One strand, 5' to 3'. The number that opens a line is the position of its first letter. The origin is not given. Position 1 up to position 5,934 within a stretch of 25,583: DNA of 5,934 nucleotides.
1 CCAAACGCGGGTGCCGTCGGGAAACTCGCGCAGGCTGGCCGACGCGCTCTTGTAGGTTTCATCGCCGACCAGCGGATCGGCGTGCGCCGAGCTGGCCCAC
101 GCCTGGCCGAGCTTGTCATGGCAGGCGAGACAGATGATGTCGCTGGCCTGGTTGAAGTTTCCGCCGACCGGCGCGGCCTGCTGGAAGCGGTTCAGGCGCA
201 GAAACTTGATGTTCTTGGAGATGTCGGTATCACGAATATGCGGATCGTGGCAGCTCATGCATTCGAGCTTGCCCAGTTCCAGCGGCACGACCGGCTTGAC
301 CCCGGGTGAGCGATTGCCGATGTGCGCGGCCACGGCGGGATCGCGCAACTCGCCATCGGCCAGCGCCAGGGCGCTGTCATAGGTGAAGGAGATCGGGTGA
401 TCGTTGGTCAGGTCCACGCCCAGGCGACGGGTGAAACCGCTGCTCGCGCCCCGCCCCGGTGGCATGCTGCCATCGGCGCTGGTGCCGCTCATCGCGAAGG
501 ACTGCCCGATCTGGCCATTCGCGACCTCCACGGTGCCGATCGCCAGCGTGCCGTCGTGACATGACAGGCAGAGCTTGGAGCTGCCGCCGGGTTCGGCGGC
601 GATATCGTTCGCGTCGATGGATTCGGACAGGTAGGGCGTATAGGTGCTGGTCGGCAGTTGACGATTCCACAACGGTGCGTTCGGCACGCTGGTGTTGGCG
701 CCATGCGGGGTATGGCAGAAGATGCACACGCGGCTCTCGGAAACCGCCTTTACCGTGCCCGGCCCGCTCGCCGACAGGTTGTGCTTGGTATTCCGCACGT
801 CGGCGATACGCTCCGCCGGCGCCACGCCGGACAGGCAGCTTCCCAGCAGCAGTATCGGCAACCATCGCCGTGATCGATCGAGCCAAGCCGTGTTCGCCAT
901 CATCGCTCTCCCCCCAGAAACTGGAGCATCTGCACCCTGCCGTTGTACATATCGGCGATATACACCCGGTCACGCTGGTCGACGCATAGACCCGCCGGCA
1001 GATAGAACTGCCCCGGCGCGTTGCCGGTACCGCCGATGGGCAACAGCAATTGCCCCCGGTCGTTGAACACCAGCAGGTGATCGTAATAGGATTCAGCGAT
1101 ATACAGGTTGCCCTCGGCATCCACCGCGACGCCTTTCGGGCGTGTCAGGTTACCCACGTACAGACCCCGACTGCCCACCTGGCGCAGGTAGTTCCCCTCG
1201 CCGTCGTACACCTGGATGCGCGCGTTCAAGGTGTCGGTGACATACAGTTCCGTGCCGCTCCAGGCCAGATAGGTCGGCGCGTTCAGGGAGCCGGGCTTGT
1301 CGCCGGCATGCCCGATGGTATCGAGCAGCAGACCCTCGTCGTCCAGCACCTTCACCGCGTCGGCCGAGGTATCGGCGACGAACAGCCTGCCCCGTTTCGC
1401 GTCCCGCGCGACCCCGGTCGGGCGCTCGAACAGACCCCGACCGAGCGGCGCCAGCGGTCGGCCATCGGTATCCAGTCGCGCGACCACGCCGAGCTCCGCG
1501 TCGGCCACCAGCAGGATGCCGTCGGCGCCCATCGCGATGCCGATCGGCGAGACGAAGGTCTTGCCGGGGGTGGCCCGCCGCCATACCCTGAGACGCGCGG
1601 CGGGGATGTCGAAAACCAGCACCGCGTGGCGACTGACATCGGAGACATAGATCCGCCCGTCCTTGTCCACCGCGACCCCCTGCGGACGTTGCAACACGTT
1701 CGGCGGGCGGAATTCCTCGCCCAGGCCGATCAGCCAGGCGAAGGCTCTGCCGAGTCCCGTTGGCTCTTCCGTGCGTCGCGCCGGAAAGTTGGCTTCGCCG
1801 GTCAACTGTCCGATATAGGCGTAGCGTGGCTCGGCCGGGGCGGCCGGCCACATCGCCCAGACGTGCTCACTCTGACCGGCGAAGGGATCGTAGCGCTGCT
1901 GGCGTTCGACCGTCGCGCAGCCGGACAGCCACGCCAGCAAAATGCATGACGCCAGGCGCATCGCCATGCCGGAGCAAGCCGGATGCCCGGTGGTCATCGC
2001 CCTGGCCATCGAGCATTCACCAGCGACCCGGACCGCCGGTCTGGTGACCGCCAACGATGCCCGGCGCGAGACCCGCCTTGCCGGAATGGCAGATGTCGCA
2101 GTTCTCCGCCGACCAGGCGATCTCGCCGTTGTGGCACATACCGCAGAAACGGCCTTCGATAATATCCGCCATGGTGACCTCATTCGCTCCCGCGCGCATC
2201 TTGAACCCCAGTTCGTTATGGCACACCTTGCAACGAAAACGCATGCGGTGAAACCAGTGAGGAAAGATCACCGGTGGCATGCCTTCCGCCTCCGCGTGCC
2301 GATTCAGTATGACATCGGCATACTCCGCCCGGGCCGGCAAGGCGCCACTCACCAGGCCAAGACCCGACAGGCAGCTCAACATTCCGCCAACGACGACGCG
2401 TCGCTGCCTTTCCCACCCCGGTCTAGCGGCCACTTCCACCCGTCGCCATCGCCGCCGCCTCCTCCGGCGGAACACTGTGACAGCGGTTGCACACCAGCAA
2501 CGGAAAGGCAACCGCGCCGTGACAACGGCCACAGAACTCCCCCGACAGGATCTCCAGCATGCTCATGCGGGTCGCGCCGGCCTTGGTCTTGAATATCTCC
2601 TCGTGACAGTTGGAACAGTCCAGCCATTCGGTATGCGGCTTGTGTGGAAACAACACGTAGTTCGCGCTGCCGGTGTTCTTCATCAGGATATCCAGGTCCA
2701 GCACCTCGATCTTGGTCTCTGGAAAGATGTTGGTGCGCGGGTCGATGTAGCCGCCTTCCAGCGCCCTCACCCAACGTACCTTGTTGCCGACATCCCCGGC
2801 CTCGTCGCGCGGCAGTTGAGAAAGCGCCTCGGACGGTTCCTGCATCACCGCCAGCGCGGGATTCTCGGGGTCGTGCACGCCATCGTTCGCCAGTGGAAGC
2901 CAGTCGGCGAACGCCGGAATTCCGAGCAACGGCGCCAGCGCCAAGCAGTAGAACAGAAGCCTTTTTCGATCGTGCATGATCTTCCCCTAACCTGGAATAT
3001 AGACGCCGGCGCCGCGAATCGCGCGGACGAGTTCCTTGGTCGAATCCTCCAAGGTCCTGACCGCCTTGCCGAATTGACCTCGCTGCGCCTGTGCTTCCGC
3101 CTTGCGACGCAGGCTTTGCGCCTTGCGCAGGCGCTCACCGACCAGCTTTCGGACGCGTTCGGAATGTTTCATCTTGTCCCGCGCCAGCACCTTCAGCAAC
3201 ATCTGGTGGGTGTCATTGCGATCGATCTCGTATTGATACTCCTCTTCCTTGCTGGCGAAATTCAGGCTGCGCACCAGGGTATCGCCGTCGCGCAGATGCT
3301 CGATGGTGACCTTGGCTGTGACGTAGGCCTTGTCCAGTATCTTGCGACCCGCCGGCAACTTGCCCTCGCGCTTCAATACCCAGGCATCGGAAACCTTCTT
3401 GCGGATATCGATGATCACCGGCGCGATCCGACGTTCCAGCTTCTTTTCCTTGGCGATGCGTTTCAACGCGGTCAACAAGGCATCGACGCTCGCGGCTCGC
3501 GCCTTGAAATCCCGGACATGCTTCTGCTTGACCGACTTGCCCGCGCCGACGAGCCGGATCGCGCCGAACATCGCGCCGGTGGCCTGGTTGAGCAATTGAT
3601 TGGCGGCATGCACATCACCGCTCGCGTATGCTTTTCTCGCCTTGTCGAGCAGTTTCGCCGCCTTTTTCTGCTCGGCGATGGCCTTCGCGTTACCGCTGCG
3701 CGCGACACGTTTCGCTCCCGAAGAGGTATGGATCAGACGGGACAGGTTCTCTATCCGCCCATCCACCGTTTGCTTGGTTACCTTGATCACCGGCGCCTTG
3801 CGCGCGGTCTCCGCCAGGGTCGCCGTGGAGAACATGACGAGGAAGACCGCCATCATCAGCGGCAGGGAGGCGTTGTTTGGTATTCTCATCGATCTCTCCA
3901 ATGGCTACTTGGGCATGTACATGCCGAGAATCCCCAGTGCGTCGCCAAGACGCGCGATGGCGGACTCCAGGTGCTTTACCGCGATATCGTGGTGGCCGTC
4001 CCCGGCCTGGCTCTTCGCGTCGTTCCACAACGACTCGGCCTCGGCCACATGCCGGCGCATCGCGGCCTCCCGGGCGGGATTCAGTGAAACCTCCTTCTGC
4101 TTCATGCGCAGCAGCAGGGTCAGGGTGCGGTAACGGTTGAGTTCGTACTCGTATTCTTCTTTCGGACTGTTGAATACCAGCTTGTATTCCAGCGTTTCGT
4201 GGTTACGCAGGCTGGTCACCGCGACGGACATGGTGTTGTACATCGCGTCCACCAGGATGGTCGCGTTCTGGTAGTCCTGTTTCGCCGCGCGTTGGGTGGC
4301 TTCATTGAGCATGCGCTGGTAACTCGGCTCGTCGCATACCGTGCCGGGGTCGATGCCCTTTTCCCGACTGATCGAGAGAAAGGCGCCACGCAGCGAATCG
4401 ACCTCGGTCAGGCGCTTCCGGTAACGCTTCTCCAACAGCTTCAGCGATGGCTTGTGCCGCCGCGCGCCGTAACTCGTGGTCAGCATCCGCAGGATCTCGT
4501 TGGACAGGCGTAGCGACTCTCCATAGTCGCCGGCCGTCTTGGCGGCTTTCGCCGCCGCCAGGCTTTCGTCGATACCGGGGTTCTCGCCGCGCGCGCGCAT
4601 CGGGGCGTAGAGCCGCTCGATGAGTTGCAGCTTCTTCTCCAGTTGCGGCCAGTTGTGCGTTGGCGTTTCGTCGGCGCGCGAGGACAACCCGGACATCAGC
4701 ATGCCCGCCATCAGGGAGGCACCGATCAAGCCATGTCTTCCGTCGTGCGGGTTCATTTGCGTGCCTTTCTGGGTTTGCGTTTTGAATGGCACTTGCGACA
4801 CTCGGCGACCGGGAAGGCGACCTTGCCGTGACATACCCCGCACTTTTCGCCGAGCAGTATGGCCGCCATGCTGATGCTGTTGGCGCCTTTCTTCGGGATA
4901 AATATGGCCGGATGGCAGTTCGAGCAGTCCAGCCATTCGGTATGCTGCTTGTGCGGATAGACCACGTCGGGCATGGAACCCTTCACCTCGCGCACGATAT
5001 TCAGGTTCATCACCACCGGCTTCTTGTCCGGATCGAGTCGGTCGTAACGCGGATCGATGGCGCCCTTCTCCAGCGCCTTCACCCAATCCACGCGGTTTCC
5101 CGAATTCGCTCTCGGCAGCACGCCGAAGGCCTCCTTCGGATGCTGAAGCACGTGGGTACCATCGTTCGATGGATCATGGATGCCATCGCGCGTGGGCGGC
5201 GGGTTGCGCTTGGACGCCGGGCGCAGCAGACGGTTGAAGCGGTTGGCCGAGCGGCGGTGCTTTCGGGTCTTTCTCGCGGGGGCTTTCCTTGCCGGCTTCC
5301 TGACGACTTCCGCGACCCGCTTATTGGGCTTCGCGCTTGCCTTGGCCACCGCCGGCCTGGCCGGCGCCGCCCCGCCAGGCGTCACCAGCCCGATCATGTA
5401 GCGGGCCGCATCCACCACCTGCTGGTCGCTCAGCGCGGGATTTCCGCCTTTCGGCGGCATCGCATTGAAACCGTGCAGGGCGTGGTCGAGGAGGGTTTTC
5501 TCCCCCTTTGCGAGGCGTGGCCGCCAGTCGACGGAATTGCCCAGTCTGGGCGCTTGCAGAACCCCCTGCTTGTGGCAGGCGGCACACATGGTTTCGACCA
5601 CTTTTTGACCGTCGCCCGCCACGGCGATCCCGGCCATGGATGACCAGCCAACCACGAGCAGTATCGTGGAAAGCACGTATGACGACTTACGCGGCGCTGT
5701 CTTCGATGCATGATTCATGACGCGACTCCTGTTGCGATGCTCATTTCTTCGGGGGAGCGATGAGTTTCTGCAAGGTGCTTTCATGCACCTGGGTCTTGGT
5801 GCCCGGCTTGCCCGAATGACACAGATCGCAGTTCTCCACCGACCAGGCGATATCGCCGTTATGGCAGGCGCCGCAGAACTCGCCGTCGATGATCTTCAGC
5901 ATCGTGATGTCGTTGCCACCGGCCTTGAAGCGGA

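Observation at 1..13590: Candidate OmcE-type cytochrome-nanowire / porin-cytochrome system in a probable non-Geobacter proteobacterium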

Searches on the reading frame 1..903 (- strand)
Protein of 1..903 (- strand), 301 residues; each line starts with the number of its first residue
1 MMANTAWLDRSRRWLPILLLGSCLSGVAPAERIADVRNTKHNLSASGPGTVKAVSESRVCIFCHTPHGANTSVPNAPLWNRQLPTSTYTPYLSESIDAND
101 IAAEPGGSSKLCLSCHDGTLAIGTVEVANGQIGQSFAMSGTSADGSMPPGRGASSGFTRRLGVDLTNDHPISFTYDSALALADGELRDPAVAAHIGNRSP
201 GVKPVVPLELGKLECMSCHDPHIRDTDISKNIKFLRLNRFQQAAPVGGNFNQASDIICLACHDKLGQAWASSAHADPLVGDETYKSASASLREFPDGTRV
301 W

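Call 5: search_protein_families(library=pfam, proteins=[window:1-903:-], max_evalue=0.01)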
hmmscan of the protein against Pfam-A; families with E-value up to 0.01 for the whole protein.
window:1-903:- (301 aa): 6 families
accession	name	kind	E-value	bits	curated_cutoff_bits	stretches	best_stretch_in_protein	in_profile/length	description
PF09699.15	Paired_CXXCH_1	-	1.6e-08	34.5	20.6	0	214-222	8-16/41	Doubled CXXCH motif (Paired_CXXCH_1)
PF22113.1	Mtrc-MtrF_II-IV_dom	-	3e-06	27.3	30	0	214-274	122-175/176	Outer membrane cytochrome MtrC/MtrF-like, domains II/IV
PF14522.11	Cytochrome_C7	-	1.4e-05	25.3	24.8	0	212-264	13-50/67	Cytochrome c7 and related cytochrome c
PF14537.11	Cytochrom_c3_2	-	8.3e-05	23.4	25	0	210-226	55-71/79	Cytochrome c3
PF13442.11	Cytochrome_CBB3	-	0.00011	22.9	27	0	58-76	12-30/68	Cytochrome C oxidase, cbb3-type, subunit III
PF13435.11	Cytochrome_C554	-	0.0013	20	20.8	0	258-282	2-26/84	Cytochrome c554 and c-prime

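Call 77: search_solved_structures(query=window:1-903:-, max_evalue=0.01, show_alignments=1)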
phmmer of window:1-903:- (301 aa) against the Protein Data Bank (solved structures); distinct sequences matched with E-value up to 0.01: 2.
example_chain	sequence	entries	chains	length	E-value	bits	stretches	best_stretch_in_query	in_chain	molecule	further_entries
7tfs_A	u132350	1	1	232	9.4e-24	87.8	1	25-223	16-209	Cytochrome c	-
9yuq_N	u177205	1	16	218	8.4e-20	74.8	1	18-224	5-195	Putative multiheme cytochrome c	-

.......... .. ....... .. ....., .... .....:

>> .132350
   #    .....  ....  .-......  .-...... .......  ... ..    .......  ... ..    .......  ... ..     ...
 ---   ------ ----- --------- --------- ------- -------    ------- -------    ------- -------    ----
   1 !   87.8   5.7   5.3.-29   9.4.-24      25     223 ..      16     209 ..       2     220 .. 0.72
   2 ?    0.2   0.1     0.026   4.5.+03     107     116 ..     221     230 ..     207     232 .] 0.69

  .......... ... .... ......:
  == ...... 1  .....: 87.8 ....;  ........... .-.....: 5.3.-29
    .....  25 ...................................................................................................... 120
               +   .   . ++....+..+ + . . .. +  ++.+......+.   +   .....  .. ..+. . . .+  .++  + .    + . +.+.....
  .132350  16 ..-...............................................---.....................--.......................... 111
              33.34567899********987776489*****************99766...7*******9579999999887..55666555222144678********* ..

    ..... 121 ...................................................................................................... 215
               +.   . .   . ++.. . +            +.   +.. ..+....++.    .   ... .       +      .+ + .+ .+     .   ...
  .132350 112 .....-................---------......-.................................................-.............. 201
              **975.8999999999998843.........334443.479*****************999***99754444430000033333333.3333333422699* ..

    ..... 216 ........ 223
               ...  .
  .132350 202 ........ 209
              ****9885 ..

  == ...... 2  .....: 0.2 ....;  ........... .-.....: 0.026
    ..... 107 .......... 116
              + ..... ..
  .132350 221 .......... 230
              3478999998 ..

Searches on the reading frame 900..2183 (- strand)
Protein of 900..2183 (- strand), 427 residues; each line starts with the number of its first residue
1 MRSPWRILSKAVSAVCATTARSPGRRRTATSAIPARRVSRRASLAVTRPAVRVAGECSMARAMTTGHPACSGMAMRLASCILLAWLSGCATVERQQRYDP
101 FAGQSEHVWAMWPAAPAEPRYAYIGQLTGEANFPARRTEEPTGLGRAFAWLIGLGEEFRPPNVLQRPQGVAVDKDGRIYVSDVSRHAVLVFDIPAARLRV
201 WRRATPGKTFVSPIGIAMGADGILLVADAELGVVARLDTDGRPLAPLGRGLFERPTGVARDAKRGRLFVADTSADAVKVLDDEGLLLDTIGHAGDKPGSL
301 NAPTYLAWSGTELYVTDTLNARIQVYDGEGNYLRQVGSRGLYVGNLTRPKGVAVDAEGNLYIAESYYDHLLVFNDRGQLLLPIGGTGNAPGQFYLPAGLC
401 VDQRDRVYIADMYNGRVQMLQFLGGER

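Call 5: search_protein_families(library=pfam, proteins=[window:900-2183:-], max_evalue=0.01)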
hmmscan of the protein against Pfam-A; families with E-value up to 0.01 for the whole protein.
window:900-2183:- (427 aa): 10 families
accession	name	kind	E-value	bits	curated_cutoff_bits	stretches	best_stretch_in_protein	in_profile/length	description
PF01436.27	NHL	-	4e-34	115.4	20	3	164-191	1-28/28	NHL repeat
PF08450.18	SGL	-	2.9e-13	50.4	26.3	1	265-380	97-217/246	SMP-30/Gluconolactonase/LRE-like region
PF17170.10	DUF5128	-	6.8e-13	48.9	22.9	1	356-416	52-113/321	6-bladed beta-propeller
PF25021.1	TEN_NHL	-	8.9e-10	38.5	27.1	0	164-184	141-161/357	Teneurin NHL domain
PF06739.17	SBBP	-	8.5e-08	32.5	20.5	1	332-363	2-29/38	Beta-propeller repeat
PF01731.26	Arylesterase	-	0.00025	21.7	21.3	0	164-191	53-81/86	Arylesterase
PF06977.17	SdiA-regulated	-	0.00091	18.9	21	0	344-363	220-239/249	SdiA-regulated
PF24684.1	Vgb_lyase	-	0.0019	17.5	50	0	169-242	143-212/290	Virginiamycin B lyase family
PF20067.5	SSL_N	-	0.002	18.4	18.9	0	169-182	25-38/46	Strictosidine synthase-like, N-terminal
PF16288.11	DUF4934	-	0.0057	17.2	27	0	266-333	35-101/102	Domain of unknown function (DUF4934)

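Call 91: search_protein_families(library=ncbifam, proteins=[window:900-1952:-], max_evalue=0.01)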
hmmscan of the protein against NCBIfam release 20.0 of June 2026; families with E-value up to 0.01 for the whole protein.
window:900-1952:- (350 aa): 6 families
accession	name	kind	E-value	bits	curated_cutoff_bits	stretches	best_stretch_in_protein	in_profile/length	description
NF035926.1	scyF_NHL_VPEP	equivalog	2.5e-70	237.5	350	3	174-303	150-280/376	scytonemin biosynthesis PEP-CTERM protein ScyF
NF033206.1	ScyE_fam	subfamily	2.3e-11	43.8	80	1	265-336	248-321/333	ScyD/ScyE family protein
TIGR03866.1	PQQ_ABC_repeats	subfamily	2.9e-05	23.3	287.3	0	176-288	41-143/310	PQQ-dependent catabolism-associated beta-propeller protein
NF047780.1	LIC12708_fam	subfamily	0.00026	20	150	0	186-343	65-208/391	LIC_12708 family protein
NF037948.1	signal_int_SinM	equivalog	0.0015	18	250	0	222-284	87-151/387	signal integration modulator SinM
TIGR02604.1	Piru_Ver_Nterm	subfamily_domain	0.0078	15.6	122.2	0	88-109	321-342/367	PVC-type heme-binding CxxCH protein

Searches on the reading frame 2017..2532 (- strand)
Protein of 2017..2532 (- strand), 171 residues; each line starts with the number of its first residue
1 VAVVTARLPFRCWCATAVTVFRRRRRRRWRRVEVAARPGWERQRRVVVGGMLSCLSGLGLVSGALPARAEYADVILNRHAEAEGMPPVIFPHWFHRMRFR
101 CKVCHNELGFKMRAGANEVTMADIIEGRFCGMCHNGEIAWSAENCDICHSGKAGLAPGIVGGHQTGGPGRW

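Call 5: search_protein_families(library=pfam, proteins=[window:2017-2532:-], max_evalue=0.01)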
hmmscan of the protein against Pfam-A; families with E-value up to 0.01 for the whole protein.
window:2017-2532:- (171 aa): 2 families
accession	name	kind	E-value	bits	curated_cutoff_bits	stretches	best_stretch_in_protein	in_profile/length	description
PF14522.11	Cytochrome_C7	-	2.4e-15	56.5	24.8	1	88-150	1-67/67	Cytochrome c7 and related cytochrome c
PF02085.21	Cytochrom_CIII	-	0.0015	19.3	22.9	0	82-148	15-81/101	Class III cytochrome C family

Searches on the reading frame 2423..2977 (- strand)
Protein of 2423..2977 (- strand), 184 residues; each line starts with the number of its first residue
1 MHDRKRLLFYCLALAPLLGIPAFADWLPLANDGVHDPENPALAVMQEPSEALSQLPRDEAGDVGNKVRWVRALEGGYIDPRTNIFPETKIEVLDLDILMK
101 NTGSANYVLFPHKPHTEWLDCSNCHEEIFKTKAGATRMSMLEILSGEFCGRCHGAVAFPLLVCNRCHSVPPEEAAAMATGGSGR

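Call 5: search_protein_families(library=pfam, proteins=[window:2423-2977:-], max_evalue=0.01)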
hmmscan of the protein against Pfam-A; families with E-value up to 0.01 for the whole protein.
window:2423-2977:- (184 aa): 4 families
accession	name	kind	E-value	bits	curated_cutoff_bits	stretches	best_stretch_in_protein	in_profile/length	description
PF14522.11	Cytochrome_C7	-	9.8e-11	41.8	24.8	1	108-168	1-67/67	Cytochrome c7 and related cytochrome c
PF09699.15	Paired_CXXCH_1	-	0.00033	20.7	20.6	1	112-155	1-38/41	Doubled CXXCH motif (Paired_CXXCH_1)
PF02085.21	Cytochrom_CIII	-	0.003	18.3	22.9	0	103-130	16-42/101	Class III cytochrome C family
PF18509.6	MCR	-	0.0059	16.6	30.4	1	113-126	9-25/30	Magnetochrome domain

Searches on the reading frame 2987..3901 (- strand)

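Call 5: search_protein_families(library=pfam, proteins=[window:2987-3901:-], max_evalue=0.01)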
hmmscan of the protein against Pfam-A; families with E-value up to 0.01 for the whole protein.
window:2987-3901:- (304 aa): 1 family
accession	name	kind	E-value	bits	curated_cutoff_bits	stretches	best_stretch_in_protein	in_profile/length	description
PF08590.15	DUF1771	-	0.00017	22.3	28.7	1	72-107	6-41/64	Domain of unknown function (DUF1771)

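Call 91: search_protein_families(library=ncbifam, proteins=[window:2987-3901:-], max_evalue=0.01)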
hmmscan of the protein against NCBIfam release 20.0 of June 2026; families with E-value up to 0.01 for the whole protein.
window:2987-3901:- (304 aa): 1 family
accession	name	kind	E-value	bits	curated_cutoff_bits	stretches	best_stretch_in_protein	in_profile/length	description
NF052674.1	SAXB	equivalog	0.0031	17.9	95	1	16-108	7-89/111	SoxAX-binding protein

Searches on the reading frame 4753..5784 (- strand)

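Call 5: search_protein_families(library=pfam, proteins=[window:4753-5784:-], max_evalue=0.01)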
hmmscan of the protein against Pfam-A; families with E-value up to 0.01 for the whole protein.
window:4753-5784:- (343 aa): 7 families
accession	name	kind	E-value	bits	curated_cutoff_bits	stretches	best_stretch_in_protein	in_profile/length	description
PF13442.11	Cytochrome_CBB3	-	2.2e-13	50.7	27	1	56-130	3-68/68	Cytochrome C oxidase, cbb3-type, subunit III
PF14522.11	Cytochrome_C7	-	5e-13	49.1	24.8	1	274-334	1-67/67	Cytochrome c7 and related cytochrome c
PF00034.26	Cytochrom_C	-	6.1e-07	31.1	21.3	1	58-130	3-86/90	Cytochrome c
PF02085.21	Cytochrom_CIII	-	0.00015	22.5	22.9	0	269-339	16-88/101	Class III cytochrome C family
PF00684.25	DnaJ_CXXCXGXG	-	0.00099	19.8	32.7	0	280-335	11-64/65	DnaJ central domain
PF13435.11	Cytochrome_C554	-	0.0012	20.2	20.8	0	275-320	39-84/84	Cytochrome c554 and c-prime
PF14537.11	Cytochrom_c3_2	-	0.004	18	25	0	274-291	47-64/79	Cytochrome c3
